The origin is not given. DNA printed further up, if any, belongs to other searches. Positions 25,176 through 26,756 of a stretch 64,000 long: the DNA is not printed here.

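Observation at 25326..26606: Orphan ProX/OpuAC-like binding protein fused to cytochrome c, coupled to the molybdoenzyme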

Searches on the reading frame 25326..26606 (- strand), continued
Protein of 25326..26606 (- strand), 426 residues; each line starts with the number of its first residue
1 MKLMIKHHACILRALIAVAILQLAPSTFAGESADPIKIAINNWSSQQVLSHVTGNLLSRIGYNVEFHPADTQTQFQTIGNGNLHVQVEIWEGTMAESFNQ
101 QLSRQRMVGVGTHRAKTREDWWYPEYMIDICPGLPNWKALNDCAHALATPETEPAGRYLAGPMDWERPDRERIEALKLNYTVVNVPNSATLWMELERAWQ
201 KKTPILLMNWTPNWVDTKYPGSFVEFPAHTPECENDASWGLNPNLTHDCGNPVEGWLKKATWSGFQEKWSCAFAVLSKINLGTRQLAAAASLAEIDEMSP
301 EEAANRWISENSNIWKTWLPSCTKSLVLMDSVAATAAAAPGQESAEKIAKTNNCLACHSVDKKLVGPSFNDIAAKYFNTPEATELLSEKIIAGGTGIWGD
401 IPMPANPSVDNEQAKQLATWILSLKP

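Call 25: find_encoding_contigs(protein=P0044, flank=8000, max_places=1)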
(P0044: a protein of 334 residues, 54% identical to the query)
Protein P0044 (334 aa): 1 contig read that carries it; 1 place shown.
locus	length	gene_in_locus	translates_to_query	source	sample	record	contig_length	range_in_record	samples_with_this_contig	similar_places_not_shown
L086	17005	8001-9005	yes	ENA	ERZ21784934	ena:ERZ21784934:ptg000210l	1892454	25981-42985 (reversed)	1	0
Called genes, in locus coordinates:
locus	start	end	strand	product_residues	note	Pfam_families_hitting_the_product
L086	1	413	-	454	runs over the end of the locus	PF01474:DAHP_synth_2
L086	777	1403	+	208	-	PF01025:GrpE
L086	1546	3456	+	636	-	PF00012:HSP70, PF06723:MreB_Mbl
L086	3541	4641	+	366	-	PF00226:DnaJ, PF01556:DnaJ_C, PF27659:CHP02642 (faint), PF00684:DnaJ_CXXCXGXG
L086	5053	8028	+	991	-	PF18364:Molybdopterin_N, PF00384:Molybdopterin, PF01568:Molydop_binding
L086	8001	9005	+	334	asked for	PF04069:OpuAC, PF00034:Cytochrom_C (weak)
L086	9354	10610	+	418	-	PF02875:Mur_ligase_C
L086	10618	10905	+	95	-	PF01925:TauE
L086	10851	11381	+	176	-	PF01925:TauE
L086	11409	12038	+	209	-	-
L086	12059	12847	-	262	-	PF00795:CN_hydrolase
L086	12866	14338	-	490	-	PF00478:IMPDH, PF00571:CBS, PF03060:NMO (weak), PF01070:FMN_dh (faint)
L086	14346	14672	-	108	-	PF00085:Thioredoxin, PF13098:Thioredoxin_2, PF13728:TraF (weak), PF13905:Thioredoxin_8 (weak)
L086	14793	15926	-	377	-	PF00291:PALP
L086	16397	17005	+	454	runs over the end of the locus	-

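Call 26: find_related_loci(query=window:25326-26606:-, collection=metagenome_contigs, flank=6000)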
Query window:25326-26606:- (426 aa) in metagenome_contigs; peptide patterns used: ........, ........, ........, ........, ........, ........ (x = any residue, [..] = any of these).
38 stretches matched a pattern; 6 encode a relative of the query (tblastn E <= 1e-3); 6 distinct loci.
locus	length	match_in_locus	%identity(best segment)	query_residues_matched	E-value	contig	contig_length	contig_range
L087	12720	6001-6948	51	9-327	5e-110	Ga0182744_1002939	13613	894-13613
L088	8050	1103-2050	51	9-327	5e-110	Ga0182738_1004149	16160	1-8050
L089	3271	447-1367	51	15-322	4e-112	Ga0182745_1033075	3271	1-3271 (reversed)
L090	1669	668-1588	51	15-322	2e-117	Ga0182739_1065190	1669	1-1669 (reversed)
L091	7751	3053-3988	50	14-324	4e-109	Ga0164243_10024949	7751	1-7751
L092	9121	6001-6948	34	15-322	9e-58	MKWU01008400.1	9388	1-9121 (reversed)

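Call 47: search_protein_representatives(protein=window:25326-26606:-)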
Query: 426 residues. Proteins with E-value up to 0.001 (for the whole library): 5242; up to 1e-10: 2123; up to 1e-30: 133. The best 150 are listed.
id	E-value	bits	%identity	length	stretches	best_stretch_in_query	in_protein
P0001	5.0e-295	994.4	100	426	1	1-426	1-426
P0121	1.5e-265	897.2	43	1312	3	20-320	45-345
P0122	5.6e-179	611.9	44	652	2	30-323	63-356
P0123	8.1e-91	321.4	46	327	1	31-321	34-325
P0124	1.6e-87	310.5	43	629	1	23-321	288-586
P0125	2.2e-87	310.1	43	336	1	30-319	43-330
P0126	3.1e-83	296.4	45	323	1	32-320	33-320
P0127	2.7e-82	293.3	42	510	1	18-319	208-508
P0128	2.8e-81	290.0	43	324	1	11-321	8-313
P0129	2.4e-80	286.9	41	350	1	30-323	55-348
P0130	9.0e-80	285.0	41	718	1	27-321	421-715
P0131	4.8e-78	279.3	43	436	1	24-299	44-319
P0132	4.0e-77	276.3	44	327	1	25-323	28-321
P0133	3.2e-76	273.3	40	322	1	6-319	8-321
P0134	6.2e-76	272.4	41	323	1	5-319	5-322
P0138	1.2e-71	258.3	50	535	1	109-320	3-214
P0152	6.6e-61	222.8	45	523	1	29-290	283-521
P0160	1.5e-55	205.2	46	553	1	12-236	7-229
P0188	7.3e-46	173.3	36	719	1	21-320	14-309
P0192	7.4e-45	170.0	34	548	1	27-321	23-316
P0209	1.7e-40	155.6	35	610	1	36-321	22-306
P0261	2.3e-30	122.2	49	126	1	298-423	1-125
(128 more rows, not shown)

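Call 48: search_protein_families(library=pfam, proteins=[P0188, P0192, P0209, P0124, P0127, P0130, P0138, P0160, P0152, P0261], max_evalue=0.001)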
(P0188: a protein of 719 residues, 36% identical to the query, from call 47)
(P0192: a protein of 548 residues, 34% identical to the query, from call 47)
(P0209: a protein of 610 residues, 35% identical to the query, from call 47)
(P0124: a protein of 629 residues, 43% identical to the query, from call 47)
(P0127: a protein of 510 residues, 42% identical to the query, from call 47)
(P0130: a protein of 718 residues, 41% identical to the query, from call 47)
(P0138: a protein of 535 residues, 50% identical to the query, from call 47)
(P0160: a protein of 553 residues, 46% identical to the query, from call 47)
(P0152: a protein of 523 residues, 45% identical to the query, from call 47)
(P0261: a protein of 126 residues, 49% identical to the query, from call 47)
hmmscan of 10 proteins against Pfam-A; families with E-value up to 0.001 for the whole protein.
P0188 (719 aa): 2 families
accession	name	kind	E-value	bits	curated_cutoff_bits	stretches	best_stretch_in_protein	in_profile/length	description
PF04069.17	OpuAC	-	3e-35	122.5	21.2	1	26-299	1-257/257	Substrate binding domain of ABC-type glycine betaine transport system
PF00656.27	Peptidase_C14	-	5.9e-16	59.3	21.4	1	474-711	3-228/233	Caspase domain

P0192 (548 aa): 1 family
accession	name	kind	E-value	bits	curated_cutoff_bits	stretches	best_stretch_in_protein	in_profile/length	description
PF04069.17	OpuAC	-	1.3e-38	133.5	21.2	1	31-305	2-257/257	Substrate binding domain of ABC-type glycine betaine transport system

P0209 (610 aa): 4 families
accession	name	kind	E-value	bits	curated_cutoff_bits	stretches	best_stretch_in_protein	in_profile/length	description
PF04069.17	OpuAC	-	2.4e-30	106.4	21.2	1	21-294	2-256/257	Substrate binding domain of ABC-type glycine betaine transport system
PF13365.12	Trypsin_2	-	1.6e-21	78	27.6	1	383-515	1-144/144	Trypsin-like peptidase domain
PF00089.32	Trypsin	-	1.4e-07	32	20.6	1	384-520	28-199/220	Trypsin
PF25464.1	DUF7900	-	0.00021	22.2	27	1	310-374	13-78/97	Domain of unknown function (DUF7900)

P0124 (629 aa): 1 family
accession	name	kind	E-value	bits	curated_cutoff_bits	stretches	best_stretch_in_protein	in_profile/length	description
PF04069.17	OpuAC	-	3.8e-42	145.1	21.2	1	300-575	2-257/257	Substrate binding domain of ABC-type glycine betaine transport system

P0127 (510 aa): 2 families
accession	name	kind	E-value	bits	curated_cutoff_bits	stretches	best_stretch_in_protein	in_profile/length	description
PF04069.17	OpuAC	-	4e-41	141.8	21.2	1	224-498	1-256/257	Substrate binding domain of ABC-type glycine betaine transport system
PF00395.25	SLH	-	3.3e-05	24.2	20.8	0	34-72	2-39/44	S-layer homology domain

P0130 (718 aa): 5 families
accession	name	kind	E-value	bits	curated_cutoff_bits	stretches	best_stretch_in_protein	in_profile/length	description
PF00069.31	Pkinase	-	2e-39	136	31.7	1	15-260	1-258/263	Protein kinase domain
PF04069.17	OpuAC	-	1.3e-37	130.3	21.2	1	429-703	2-256/257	Substrate binding domain of ABC-type glycine betaine transport system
PF07714.23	PK_Tyr_Ser-Thr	-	2.9e-23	83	23.1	1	18-260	4-255/258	Protein tyrosine and serine/threonine kinase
PF03109.22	ABC1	-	0.00023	20.8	22.9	0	21-51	38-68/244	ABC1 atypical kinase-like domain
PF01636.29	APH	-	0.00091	19.5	23.2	0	123-162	156-201/239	Phosphotransferase enzyme family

P0138 (535 aa): 3 families
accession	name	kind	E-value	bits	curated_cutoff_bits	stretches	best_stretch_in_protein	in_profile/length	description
PF04069.17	OpuAC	-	8e-27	94.9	21.2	1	6-204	81-257/257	Substrate binding domain of ABC-type glycine betaine transport system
PF13379.11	NMT1_2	-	2.5e-08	34.5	24.7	1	241-472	12-250/252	NMT1-like family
PF09084.16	NMT1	-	3.7e-07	30.7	20.5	1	248-463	5-213/216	NMT1/THI5 like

P0160 (553 aa): 3 families
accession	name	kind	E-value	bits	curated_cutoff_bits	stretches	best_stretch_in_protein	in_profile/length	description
PF00563.25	EAL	-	2.8e-63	213.9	31.3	1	298-531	4-236/236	EAL domain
PF04069.17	OpuAC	-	5e-20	72.6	21.2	1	31-220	2-194/257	Substrate binding domain of ABC-type glycine betaine transport system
PF00990.26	GGDEF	-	1.3e-07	32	23.8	1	233-275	117-160/161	Diguanylate cyclase, GGDEF domain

P0152 (523 aa): 1 family
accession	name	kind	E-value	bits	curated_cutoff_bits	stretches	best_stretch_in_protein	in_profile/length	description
PF04069.17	OpuAC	-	6.5e-35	121.4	21.2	1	289-521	2-237/257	Substrate binding domain of ABC-type glycine betaine transport system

P0261 (126 aa): 2 families
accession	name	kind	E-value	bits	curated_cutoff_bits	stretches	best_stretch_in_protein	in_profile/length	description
PF00034.26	Cytochrom_C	-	1.2e-09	39.7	21.3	1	48-125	5-88/90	Cytochrome c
PF13442.11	Cytochrome_CBB3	-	1.3e-06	29.1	27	1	53-123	11-68/68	Cytochrome C oxidase, cbb3-type, subunit III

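Call 51: find_encoding_contigs(protein=P0022, flank=6000, max_places=1)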
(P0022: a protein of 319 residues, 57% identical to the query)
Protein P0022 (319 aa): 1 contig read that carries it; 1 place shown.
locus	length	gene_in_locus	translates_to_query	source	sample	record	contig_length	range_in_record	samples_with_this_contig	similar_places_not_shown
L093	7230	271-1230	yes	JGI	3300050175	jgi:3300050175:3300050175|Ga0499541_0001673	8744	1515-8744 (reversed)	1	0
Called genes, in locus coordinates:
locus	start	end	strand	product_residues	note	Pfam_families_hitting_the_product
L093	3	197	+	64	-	?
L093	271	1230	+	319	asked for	PF04069:OpuAC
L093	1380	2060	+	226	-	-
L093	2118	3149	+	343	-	PF13555:AAA_29 (faint), PF00005:ABC_tran, PF13304:AAA_21 (faint)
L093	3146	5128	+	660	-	PF00528:BPD_transp_1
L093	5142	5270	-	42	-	PF00126:HTH_1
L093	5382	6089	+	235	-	PF00106:adh_short, PF13561:adh_short_C2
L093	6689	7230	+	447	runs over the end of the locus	PF00743:FMO-like, PF07992:Pyr_redox_2, PF13454:NAD_binding_9 (faint), PF13738:Pyr_redox_3, PF13434:Lys_Orn_oxgnase (weak), PF00743:FMO-like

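Call 52: find_encoding_contigs(protein=P0024, flank=6000, max_places=1)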
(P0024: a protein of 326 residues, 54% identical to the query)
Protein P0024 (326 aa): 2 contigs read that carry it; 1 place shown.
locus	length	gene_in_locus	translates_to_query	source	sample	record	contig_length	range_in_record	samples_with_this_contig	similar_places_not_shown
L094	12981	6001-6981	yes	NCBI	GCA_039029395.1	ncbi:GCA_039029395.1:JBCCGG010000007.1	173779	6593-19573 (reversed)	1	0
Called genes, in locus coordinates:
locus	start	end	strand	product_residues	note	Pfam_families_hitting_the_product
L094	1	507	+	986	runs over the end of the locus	PF21689:TorS_sensor_domain, PF00672:HAMP (weak), PF00512:HisKA, PF02518:HATPase_c, PF00072:Response_reg, PF01627:Hpt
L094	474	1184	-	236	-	PF00072:Response_reg, PF00486:Trans_reg_C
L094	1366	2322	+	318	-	PF04069:OpuAC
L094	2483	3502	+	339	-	PF00005:ABC_tran, PF13304:AAA_21 (faint), PF00571:CBS (weak)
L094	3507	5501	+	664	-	PF00528:BPD_transp_1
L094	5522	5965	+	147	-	PF00582:Usp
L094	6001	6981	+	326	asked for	PF04069:OpuAC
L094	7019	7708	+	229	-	-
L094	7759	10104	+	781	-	PF09347:DUF1989, PF01571:GCV_T, PF08669:GCV_T_C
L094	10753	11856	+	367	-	PF02746:MR_MLE_N, PF13378:MR_MLE_C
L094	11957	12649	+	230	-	PF02798:GST_N, PF13417:GST_N_3, PF13409:GST_N_2, PF00043:GST_C, PF14497:GST_C_3 (weak), PF13410:GST_C_2 (weak)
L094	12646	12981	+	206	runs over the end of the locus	PF02798:GST_N, PF13417:GST_N_3, PF13409:GST_N_2, PF00043:GST_C, PF13410:GST_C_2 (faint)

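Call 56: predict_structure(alignment_id=A1)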
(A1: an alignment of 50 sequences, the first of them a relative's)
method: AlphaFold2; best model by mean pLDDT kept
length: 426 residues; sequences in the alignment: 50
mean_pLDDT: 86.1   pTM: 0.74
mean pLDDT of the five models: 86.1, 85.9, 85.0, 84.5, 83.0
residues with pLDDT >= 90: 276; 70-90: 61; 50-70: 60; < 50: 29
segments of 3 or more residues with pLDDT < 50: 332-335, 355-367, 395-402
pLDDT, mean of each block of 10 residues (from residue 1): 55 66 53 88 93 96 95 95 98 95 98 97 98 98 98 98 91 98 95 97 98 94 97 95 97 97 97 98 96 89 94 96 74 52 71 52 49 78 86 54 67 87 75
secondary structure, 60 per line:
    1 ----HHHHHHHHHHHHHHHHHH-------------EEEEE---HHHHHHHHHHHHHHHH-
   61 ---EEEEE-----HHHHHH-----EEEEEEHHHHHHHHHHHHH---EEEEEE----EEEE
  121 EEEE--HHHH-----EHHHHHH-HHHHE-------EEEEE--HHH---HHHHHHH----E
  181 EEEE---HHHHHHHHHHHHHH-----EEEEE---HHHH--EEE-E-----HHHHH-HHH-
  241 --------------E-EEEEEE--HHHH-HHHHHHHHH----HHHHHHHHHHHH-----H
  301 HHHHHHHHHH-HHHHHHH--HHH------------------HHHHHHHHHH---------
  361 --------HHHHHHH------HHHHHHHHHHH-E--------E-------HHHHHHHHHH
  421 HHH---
elements in order: H5-22 E36-40 H44-59 E64-68 H74-79 E85-90 H91-103 E107-112 E117-124 H127-130 H137-142 H144-147 E156-160 H169-175 E180-184 H188-201 E207-211 H215-218 E221-223 H231-235 E257-262 H265-268 H270-278 H283-294 H300-310 H312-318 H342-351 H369-375 H382-392 H411-423
